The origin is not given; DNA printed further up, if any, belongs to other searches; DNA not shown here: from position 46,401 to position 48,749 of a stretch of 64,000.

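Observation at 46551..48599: LacI repressor fused to a cytoplasmic copy of its own operon's solute-binding protein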

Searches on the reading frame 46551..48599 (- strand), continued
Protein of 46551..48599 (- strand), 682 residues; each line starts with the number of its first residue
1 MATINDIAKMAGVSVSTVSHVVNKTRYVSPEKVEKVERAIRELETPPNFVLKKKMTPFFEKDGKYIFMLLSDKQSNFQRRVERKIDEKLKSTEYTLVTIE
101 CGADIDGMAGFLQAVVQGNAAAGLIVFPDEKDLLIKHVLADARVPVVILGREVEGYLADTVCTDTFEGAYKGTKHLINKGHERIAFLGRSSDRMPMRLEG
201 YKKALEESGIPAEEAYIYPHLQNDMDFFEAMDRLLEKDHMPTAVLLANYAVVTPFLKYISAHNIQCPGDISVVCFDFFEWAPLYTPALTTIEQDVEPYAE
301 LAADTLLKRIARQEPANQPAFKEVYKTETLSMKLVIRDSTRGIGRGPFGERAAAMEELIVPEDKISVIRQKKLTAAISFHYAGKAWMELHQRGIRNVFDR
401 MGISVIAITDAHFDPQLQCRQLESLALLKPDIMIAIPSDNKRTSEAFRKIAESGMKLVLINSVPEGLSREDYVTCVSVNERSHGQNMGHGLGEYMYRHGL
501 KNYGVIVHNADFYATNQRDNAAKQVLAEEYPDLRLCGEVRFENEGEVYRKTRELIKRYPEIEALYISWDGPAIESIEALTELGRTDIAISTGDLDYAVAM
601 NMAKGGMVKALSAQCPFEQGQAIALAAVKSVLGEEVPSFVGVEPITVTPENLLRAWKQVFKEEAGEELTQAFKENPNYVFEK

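Call 17: find_related_loci(query=A1, collection=genome_contigs, flank=10000)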
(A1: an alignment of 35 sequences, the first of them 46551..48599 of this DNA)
Query A1 (682 aa) in genome_contigs; peptide patterns used: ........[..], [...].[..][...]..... (x = any residue, [..] = any of these).
120 stretches matched a pattern; 77 encode a relative of the query (tblastn E <= 1e-3); 77 distinct loci.
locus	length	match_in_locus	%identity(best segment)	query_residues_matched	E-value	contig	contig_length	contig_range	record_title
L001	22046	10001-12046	94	1-682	0e+0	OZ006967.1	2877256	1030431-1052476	MAG: Candidatus Scatomonas sp. isolate 6732_HOM_VAC_s127.ctg000167c_hifiasm_circ MAG genome assembly, chromosome: 1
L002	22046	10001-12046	98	1-682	0e+0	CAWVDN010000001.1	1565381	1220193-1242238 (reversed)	MAG: Candidatus Scatomonas sp. isolate metabat2_6732_HOM_VAC_hifiasm.170 MAG genome assembly, contig: s8.ctg000052l, who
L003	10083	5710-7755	81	1-682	0e+0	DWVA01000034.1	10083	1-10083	MAG TPA_asm: Candidatus Blautia intestinipullorum isolate ChiW16-4312 ChiW16__C10190_L10083_SAMN06858640, whole genome s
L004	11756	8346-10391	81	1-682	0e+0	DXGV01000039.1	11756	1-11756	MAG TPA_asm: Candidatus Blautia intestinavium isolate CHK186-553 CHK186__C200235_L11756_SAMEA5754830, whole genome shotg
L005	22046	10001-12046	72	1-682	0e+0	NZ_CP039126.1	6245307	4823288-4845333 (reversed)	Blautia producta strain DSM 2950 chromosome, complete genome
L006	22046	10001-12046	72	1-682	0e+0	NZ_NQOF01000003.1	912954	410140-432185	Blautia hominis strain KB1 KB1_contig3, whole genome shotgun sequence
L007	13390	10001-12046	71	1-682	0e+0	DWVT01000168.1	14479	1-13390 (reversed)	MAG TPA_asm: Candidatus Mediterraneibacter excrementigallinarum isolate CHK143-6153 CHK143__C111410_L14479_SAMEA10446742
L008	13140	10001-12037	67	1-679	0e+0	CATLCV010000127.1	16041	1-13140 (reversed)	MAG TPA_asm: uncultured Lachnospiraceae bacterium isolate MGG09759_1680015481 genome assembly, contig: ERR3199635_3052,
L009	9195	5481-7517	67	1-679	0e+0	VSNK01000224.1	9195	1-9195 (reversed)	MAG: Faecalicatena sp. isolate S9763_S15_bin.9 S9763_S15_bin.9_contig_224, whole genome shotgun sequence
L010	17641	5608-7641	66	1-679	0e+0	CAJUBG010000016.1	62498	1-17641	MAG TPA_asm: uncultured Dorea sp. isolate MGBC118412 genome assembly, contig: MGBC118412.16, whole genome shotgun sequen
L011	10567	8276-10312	62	1-679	0e+0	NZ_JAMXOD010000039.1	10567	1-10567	Aequitasia blattaphilus strain PAL113 NODE_39, whole genome shotgun sequence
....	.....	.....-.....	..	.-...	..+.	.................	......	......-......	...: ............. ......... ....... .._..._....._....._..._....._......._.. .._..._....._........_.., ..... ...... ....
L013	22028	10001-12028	55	1-682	0e+0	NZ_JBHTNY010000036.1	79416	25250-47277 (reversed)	Robinsoniella peoriensis strain CCUG 48729 GCM70027253_54, whole genome shotgun sequence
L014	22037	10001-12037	61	1-679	0e+0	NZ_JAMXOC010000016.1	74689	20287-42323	Ohessyouella blattaphilus strain PAL227 NODE_16, whole genome shotgun sequence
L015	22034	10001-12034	55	1-679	0e+0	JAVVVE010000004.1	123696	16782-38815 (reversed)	MAG: Lachnospiraceae bacterium isolate CGS10Y2-bin71 NODE_107_length_123696_cov_10.621315, whole genome shotgun sequence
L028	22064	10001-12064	50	1-679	0e+0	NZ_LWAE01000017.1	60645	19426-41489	Clostridium magnum DSM 2767 CLMAG_contig000017, whole genome shotgun sequence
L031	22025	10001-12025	52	1-675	0e+0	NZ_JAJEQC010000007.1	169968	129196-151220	Hominenteromicrobium mulieris strain CLA-AA-H250 NODE_7_length_169968_cov_29.993490, whole genome shotgun sequence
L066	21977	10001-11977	39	2-672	9e-144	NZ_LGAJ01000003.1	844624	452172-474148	Sellimonas intestinalis strain BR72 contig_3, whole genome shotgun sequence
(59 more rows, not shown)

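Call 23: search_protein_representatives(protein=window:46551-48599:-)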
Query: 682 residues. Proteins with E-value up to 0.001 (for the whole library): 49188; up to 1e-10: 17476; up to 1e-30: 287. The best 150 are listed.
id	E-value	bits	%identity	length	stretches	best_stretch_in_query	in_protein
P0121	5.4e-209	712.3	50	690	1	1-678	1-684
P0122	1.7e-194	664.4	49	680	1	1-674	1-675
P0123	1.2e-187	641.8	45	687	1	1-680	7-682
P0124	8.1e-180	615.9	45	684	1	1-679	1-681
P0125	9.6e-169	579.4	40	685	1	1-679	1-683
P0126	2.6e-165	568.0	45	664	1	1-670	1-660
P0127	9.6e-165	566.1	43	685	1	1-675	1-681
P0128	1.6e-163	562.1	43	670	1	3-678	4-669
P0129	1.6e-159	548.9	42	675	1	1-673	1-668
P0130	1.0e-155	536.3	50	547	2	1-501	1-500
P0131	1.5e-149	516.0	40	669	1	1-679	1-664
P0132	1.2e-144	499.8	39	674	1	1-678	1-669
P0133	4.2e-144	497.9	42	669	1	4-673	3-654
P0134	5.4e-144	497.6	42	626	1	44-678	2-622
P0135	7.1e-139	480.7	40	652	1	10-670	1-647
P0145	2.4e-107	376.5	32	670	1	2-662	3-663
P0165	6.3e-81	289.2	31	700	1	3-663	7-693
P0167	2.1e-78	280.9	42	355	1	336-672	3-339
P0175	3.6e-59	217.3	32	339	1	343-668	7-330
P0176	1.1e-55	205.8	33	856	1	331-672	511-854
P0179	2.1e-53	198.3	35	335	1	344-659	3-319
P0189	4.1e-48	180.8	34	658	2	330-662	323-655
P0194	2.9e-46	174.7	32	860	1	343-674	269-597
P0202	8.1e-44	166.6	28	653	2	161-658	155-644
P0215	6.7e-42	160.3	33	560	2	349-659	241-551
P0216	1.1e-41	159.6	28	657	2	256-661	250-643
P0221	9.5e-41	156.5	31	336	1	343-668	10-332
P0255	1.5e-37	146.0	27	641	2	168-659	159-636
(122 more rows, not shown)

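Call 31: search_protein_families(library=pfam, proteins=[L066:9989-11986:+, L066:12139-13125:+, L066:15480-17198:+, L066:9048-9770:+, L066:7450-8763:-, L031:15065-17221:-, L031:17484-19619:+, L031:6308-9688:+, P0176, P0194], max_evalue=0.0001)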
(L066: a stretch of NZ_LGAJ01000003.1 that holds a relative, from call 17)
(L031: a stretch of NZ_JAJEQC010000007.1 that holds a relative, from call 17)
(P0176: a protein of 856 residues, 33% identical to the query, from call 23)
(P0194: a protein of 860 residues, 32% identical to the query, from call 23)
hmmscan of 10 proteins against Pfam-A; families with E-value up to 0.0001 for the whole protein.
L066:9989-11986:+ (665 aa): 5 families
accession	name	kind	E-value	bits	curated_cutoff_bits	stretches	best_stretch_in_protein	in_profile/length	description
PF13407.12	Peripla_BP_4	-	2.9e-37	129.1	35.1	1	367-624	1-256/258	Periplasmic binding protein domain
PF13377.12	Peripla_BP_3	-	1.9e-36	126.1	26.5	1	173-332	1-167/167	Periplasmic binding protein-like domain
PF00532.27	Peripla_BP_1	-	2.7e-27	96.4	22.2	1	66-329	3-280/281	Periplasmic binding proteins and sugar binding domain of LacI family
PF00356.27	LacI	-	8.3e-17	61.2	27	1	6-49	1-44/46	Bacterial regulatory proteins, lacI family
PF01381.28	HTH_3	-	6.5e-07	29.7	23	1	6-43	11-48/55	Helix-turn-helix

L066:12139-13125:+ (328 aa): 3 families
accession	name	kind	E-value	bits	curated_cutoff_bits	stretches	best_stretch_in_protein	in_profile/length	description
PF13407.12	Peripla_BP_4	-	4.5e-49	167.8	35.1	1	46-302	1-257/258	Periplasmic binding protein domain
PF00532.27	Peripla_BP_1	-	8.3e-14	52.2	22.2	1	49-261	7-217/281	Periplasmic binding proteins and sugar binding domain of LacI family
PF13377.12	Peripla_BP_3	-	8.1e-08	33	26.5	1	192-305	36-151/167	Periplasmic binding protein-like domain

L066:15480-17198:+ (572 aa): 3 families
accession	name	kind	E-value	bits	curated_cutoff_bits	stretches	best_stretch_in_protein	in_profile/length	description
PF00251.26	Glyco_hydro_32N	-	5.2e-44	151.5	22.1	1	98-377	15-301/307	Glycosyl hydrolases family 32 N-terminal domain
PF04616.20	Glyco_hydro_43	-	6.4e-14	52.4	32.2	2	217-346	8-139/288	Glycosyl hydrolases family 43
PF08244.19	Glyco_hydro_32C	-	5.2e-07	30.3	21.9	1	518-570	102-156/158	Glycosyl hydrolases family 32 C terminal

L066:9048-9770:+ (240 aa): 4 families
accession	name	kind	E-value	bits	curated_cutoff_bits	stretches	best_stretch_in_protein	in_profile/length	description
PF01381.28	HTH_3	-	1.1e-12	48.3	23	1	18-70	1-53/55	Helix-turn-helix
PF12844.13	HTH_19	-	8.4e-11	42.1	30.2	1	15-73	1-59/64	Helix-turn-helix domain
PF13443.12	HTH_26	-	2.3e-09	37.8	22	1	23-77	7-62/63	Cro/C1-type HTH DNA-binding domain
PF13560.12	HTH_31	-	4e-07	30.7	27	1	14-70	2-59/64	Helix-turn-helix domain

L066:7450-8763:- (437 aa): 2 families
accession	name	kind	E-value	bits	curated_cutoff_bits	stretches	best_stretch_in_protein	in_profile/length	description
PF07690.21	MFS_1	-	1.3e-24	87.2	33.4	1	15-372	4-346/347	Major Facilitator Superfamily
PF12832.13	MFS_1_like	-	1.2e-05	25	25.2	0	257-428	30-195/373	MFS_1 like family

L031:15065-17221:- (718 aa): 5 families
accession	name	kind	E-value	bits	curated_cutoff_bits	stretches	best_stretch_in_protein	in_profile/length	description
PF00176.29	SNF2-rel_dom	-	2.4e-33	115.9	24.9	1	287-542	1-277/290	SNF2-related domain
PF00271.37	Helicase_C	-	5.4e-14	52.8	23.5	1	535-645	2-110/110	Helicase conserved C-terminal domain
PF00270.35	DEAD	-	3.1e-09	37.2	26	1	286-434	2-161/167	DEAD/DEAH box helicase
PF04851.21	ResIII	-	1.6e-07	31.8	22.5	1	283-432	3-161/164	Type III restriction enzyme, res subunit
PF14520.12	HHH_5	-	6.2e-06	27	27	1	70-111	14-55/57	Helix-hairpin-helix domain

L031:17484-19619:+ (711 aa): 4 families
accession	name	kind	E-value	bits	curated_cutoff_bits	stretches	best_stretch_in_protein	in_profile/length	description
PF22590.2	Cas3-like_C_2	-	5.9e-15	55.9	27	1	442-534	4-105/106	CRISPR-associated nuclease/helicase Cas3, C-terminal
PF00270.35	DEAD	-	1.5e-11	44.8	26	1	231-388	19-161/167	DEAD/DEAH box helicase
PF01966.28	HD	-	1.3e-08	35.5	22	1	18-98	1-90/116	HD domain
PF04851.21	ResIII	-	1.3e-05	25.6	22.5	1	230-354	27-134/164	Type III restriction enzyme, res subunit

L031:6308-9688:+ (1126 aa): 3 families
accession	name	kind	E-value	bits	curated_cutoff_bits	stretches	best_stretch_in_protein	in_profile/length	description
PF01055.32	Glyco_hydro_31_2nd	-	1.9e-42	146.2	23.5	1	599-906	3-327/328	Glycosyl hydrolases family 31 TIM-barrel domain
PF21365.3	Glyco_hydro_31_3rd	-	1.2e-18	67.8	24.4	1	915-999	1-85/87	Glycosyl hydrolase family 31 C-terminal domain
PF13802.12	Gal_mutarotas_2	-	7.7e-10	39.8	27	1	423-556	38-184/184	Glycosyl hydrolase 31 N-terminal galactose mutarotase-like domain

P0176 (856 aa): 5 families
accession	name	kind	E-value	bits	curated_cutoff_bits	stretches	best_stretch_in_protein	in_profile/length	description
PF00005.33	ABC_tran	-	9.6e-55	185.4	25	2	24-170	4-136/137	ABC transporter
PF13407.12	Peripla_BP_4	-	4.5e-38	131.7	35.1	1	556-815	2-256/258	Periplasmic binding protein domain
PF13304.12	AAA_21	-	3.9e-12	47.3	27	0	33-52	1-20/304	AAA domain, putative AbiEii toxin, Type IV TA system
PF13191.12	AAA_16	-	2e-05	25.6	32.6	0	32-168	25-140/167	AAA ATPase domain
PF13555.12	AAA_29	-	4.2e-05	23.7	27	0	27-59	18-50/61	P-loop containing region of AAA domain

P0194 (860 aa): 3 families
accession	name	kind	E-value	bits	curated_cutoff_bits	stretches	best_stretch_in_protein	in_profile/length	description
PF00005.33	ABC_tran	-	3.3e-43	148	25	2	38-188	1-137/137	ABC transporter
PF13407.12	Peripla_BP_4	-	1.7e-36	126.6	35.1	1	301-557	1-257/258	Periplasmic binding protein domain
PF13304.12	AAA_21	-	2.9e-10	41.2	27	0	50-71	1-22/304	AAA domain, putative AbiEii toxin, Type IV TA system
